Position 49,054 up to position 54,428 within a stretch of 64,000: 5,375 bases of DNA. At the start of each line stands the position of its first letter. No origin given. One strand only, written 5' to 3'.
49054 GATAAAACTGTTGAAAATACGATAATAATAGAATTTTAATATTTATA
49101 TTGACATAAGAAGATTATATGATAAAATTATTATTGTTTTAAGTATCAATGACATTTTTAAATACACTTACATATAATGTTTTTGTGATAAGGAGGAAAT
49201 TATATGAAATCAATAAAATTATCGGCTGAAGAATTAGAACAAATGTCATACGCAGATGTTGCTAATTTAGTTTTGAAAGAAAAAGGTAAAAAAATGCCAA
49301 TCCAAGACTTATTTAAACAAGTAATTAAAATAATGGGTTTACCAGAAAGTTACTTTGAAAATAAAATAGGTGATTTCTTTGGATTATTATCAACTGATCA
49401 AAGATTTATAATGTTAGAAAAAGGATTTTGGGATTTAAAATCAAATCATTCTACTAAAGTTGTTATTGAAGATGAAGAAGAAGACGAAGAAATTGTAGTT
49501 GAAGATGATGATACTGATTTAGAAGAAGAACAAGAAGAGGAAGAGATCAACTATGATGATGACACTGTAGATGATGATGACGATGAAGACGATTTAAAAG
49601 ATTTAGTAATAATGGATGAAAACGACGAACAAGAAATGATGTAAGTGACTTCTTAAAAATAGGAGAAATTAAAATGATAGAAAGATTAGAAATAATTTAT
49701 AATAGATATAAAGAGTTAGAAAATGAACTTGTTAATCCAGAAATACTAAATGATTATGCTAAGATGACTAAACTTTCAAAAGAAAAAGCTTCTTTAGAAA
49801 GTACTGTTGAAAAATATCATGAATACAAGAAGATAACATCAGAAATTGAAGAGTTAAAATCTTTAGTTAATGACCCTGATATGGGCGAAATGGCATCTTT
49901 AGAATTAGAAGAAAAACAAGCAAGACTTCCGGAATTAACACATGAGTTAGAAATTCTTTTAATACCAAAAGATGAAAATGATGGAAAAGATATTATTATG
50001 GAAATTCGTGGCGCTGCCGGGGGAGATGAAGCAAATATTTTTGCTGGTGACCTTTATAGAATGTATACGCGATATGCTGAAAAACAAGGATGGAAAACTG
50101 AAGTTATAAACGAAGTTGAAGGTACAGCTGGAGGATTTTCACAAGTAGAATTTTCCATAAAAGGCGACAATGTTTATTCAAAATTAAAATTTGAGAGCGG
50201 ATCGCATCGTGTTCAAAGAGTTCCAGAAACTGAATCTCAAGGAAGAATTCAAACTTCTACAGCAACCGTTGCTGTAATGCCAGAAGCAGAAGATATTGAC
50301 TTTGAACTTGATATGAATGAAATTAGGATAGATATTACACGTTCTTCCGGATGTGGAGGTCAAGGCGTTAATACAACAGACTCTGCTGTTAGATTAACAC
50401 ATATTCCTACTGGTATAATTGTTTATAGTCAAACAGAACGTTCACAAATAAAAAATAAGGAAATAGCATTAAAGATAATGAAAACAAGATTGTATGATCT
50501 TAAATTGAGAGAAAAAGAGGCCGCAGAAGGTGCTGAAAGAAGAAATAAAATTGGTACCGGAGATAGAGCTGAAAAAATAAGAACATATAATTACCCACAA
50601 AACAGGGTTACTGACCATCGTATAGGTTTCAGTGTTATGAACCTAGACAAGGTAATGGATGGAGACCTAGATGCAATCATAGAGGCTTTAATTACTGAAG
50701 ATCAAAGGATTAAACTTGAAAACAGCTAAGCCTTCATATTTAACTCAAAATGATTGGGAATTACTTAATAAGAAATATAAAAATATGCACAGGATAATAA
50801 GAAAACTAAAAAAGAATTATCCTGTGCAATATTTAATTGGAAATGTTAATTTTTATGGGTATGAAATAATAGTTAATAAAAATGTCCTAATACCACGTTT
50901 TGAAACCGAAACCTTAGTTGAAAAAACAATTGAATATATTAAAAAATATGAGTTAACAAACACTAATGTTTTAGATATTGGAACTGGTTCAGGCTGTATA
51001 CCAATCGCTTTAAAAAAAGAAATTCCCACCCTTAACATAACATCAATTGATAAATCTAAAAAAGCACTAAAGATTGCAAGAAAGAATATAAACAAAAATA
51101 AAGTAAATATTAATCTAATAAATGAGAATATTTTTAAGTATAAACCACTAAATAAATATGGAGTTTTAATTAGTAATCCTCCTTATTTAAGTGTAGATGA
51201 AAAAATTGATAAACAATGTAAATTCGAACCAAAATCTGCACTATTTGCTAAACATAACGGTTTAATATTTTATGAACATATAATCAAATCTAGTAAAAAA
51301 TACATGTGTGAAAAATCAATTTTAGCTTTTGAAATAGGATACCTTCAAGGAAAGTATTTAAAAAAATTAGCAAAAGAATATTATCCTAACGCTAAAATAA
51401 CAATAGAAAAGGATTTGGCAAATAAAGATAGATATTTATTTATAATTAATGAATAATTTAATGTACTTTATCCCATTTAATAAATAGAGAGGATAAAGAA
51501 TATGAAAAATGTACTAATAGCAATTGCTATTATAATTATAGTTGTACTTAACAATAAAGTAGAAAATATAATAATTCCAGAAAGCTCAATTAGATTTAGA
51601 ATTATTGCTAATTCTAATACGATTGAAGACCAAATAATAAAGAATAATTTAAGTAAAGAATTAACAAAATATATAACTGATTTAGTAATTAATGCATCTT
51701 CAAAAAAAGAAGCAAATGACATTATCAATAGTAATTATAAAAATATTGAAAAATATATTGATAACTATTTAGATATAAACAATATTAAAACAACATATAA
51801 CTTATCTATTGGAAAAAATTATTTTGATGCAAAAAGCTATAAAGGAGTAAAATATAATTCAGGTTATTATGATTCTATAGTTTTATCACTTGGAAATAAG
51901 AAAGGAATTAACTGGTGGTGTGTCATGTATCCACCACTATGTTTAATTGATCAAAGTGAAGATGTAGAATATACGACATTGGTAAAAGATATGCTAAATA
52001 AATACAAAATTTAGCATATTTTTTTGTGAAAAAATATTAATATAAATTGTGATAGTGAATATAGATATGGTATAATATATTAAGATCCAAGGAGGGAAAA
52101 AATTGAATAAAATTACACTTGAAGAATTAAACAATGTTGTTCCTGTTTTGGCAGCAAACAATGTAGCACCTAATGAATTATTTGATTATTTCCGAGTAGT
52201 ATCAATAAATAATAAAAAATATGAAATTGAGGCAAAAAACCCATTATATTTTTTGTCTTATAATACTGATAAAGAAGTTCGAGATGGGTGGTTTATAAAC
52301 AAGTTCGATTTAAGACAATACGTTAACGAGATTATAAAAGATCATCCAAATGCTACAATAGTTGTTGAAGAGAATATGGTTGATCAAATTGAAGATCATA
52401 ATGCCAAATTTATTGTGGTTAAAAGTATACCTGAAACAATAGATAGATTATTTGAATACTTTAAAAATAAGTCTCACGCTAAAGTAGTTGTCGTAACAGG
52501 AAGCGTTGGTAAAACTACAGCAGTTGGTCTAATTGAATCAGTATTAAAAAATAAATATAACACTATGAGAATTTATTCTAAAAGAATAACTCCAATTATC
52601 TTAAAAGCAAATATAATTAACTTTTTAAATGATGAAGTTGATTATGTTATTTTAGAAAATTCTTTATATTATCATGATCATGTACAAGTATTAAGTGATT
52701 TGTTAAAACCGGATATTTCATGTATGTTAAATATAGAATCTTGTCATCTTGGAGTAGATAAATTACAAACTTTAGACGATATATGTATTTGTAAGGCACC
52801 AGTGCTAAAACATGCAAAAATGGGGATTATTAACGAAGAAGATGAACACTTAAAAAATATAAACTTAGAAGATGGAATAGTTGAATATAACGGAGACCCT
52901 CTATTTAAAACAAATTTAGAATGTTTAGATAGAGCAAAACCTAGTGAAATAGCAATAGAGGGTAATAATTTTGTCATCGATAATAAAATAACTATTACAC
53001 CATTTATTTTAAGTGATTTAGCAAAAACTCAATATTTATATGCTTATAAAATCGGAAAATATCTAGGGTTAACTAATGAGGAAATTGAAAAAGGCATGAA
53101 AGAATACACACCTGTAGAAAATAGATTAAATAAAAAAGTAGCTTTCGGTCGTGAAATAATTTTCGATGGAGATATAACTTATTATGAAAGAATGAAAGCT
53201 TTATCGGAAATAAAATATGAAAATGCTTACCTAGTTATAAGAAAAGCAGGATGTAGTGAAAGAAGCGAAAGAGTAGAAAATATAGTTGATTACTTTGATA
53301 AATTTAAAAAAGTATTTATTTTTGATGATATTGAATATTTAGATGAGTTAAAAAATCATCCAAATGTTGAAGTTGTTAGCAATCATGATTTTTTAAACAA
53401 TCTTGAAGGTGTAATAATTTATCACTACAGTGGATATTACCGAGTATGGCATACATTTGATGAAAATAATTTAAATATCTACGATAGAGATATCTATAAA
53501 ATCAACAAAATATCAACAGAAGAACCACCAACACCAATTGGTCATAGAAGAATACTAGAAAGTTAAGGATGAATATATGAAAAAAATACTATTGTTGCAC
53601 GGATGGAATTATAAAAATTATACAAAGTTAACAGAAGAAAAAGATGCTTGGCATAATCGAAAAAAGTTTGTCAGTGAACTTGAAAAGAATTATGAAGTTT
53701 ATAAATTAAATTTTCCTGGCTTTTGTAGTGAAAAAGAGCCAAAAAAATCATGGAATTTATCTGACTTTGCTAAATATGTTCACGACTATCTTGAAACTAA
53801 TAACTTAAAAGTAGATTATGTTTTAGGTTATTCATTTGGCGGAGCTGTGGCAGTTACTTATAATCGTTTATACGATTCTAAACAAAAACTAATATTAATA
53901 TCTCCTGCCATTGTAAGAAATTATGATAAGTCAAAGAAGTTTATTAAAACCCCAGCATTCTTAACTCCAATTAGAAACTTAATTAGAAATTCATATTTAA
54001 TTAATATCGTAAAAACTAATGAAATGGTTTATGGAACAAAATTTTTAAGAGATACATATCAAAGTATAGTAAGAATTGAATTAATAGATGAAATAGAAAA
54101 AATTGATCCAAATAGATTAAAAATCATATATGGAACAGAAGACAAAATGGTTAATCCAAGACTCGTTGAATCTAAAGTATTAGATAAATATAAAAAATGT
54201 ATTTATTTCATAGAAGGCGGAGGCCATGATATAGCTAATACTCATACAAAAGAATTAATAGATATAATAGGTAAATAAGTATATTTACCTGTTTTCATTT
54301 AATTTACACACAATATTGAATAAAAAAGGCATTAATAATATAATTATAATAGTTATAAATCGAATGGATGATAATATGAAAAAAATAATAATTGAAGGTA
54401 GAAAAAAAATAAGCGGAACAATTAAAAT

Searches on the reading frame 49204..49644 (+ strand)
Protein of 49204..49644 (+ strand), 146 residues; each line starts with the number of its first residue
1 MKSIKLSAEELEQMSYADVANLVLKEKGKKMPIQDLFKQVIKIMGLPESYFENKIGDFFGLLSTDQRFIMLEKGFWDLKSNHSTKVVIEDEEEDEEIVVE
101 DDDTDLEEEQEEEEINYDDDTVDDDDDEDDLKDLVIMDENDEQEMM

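Call 31: search_protein_families(library=pfam, proteins=[window:49204-49644:+], max_evalue=0.0001)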
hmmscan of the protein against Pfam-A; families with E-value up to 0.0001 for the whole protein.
window:49204-49644:+ (146 aa): 0 families

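Call 48: search_protein_families(library=pfam, proteins=[window:49204-49644:+], max_evalue=0.01)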
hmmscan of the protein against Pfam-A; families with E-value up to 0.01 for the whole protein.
window:49204-49644:+ (146 aa): 1 family
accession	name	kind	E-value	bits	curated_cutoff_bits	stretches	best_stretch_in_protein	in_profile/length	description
PF05066.19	HARE-HTH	-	0.0043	17.9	25.9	1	14-48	1-34/71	HB1, ASXL, restriction endonuclease HTH domain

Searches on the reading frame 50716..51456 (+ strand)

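Call 47: search_protein_families(library=pfam, proteins=[window:50716-51456:+], max_evalue=0.0001)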
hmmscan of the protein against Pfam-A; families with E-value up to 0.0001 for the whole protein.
window:50716-51456:+ (246 aa): 10 families
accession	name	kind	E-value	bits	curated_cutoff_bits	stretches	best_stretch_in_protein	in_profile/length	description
PF05175.20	MTS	-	6.6e-16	58.9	23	1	78-159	30-110/170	Methyltransferase small domain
PF13847.12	Methyltransf_31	-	4.3e-11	43.1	27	1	82-164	4-88/145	Methyltransferase domain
PF06325.19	PrmA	-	8.4e-10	39.1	22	1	71-154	151-233/296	Ribosomal protein L11 methyltransferase (PrmA)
PF13649.12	Methyltransf_25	-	4.5e-09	37.3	27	1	85-153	1-70/97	Methyltransferase domain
PF10294.15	Methyltransf_16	-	7.9e-06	26.2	21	1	69-130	34-94/174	Lysine methyltransferase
PF02390.23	Methyltransf_4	-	9.3e-06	25.6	24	0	83-141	3-62/173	Putative methyltransferase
PF08242.18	Methyltransf_12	-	1.6e-05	26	30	1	86-145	1-64/98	Methyltransferase domain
PF02527.21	GidB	-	2e-05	24.5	27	1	72-153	42-121/184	rRNA small subunit methyltransferase G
PF08241.18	Methyltransf_11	-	2.5e-05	25.3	21.2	0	86-144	1-55/95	Methyltransferase domain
PF02475.24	TRM5-TYW2_MTfase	-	9e-05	22.9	28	0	77-204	32-151/164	TRM5/TYW2 methyltransferase domain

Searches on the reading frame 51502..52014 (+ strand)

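Call 47: search_protein_families(library=pfam, proteins=[window:51502-52014:+], max_evalue=0.0001)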
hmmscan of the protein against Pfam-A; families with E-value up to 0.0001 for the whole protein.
window:51502-52014:+ (170 aa): 1 family
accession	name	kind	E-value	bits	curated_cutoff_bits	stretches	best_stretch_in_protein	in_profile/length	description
PF09551.15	Spore_II_R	-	1.7e-34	119.5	25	1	28-152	3-127/128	Stage II sporulation protein R (spore_II_R)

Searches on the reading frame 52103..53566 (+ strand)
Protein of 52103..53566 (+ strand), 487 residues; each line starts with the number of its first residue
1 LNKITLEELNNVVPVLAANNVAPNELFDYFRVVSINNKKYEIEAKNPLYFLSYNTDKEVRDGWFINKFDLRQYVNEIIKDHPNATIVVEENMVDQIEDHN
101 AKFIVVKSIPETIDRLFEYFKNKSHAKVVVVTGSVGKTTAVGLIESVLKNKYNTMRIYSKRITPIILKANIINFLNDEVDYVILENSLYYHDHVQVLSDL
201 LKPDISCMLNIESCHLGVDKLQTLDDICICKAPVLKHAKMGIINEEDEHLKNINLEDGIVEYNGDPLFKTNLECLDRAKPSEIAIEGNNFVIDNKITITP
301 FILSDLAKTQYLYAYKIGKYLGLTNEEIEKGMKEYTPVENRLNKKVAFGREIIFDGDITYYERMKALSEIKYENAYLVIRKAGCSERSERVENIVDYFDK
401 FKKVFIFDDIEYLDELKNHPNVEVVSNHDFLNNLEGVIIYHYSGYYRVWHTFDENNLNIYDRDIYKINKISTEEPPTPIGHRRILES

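Call 47: search_protein_families(library=pfam, proteins=[window:52103-53566:+], max_evalue=0.0001)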
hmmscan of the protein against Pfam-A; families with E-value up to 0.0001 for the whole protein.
window:52103-53566:+ (487 aa): 1 family
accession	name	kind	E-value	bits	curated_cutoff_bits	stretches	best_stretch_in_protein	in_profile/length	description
PF08245.18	Mur_ligase_M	-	2e-14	54.5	24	1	131-253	1-131/200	Mur ligase middle domain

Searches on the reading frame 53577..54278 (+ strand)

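Call 47: search_protein_families(library=pfam, proteins=[window:53577-54278:+], max_evalue=0.0001)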
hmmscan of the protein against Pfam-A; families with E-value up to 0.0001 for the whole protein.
window:53577-54278:+ (233 aa): 4 families
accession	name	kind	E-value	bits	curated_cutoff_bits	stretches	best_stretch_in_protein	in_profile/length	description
PF00561.26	Abhydrolase_1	-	1e-11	45.4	25.8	1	4-110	3-102/245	alpha/beta hydrolase fold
PF12697.13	Abhydrolase_6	-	3.2e-08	35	26.3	1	4-136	1-116/217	Alpha/beta hydrolase family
PF12146.15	Hydrolase_4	-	7.7e-08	32.4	27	1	37-220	30-235/239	Serine aminopeptidase, S33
PF06057.17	VirJ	-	6.7e-06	26.6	22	0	49-104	40-94/191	Bacterial virulence protein (VirJ)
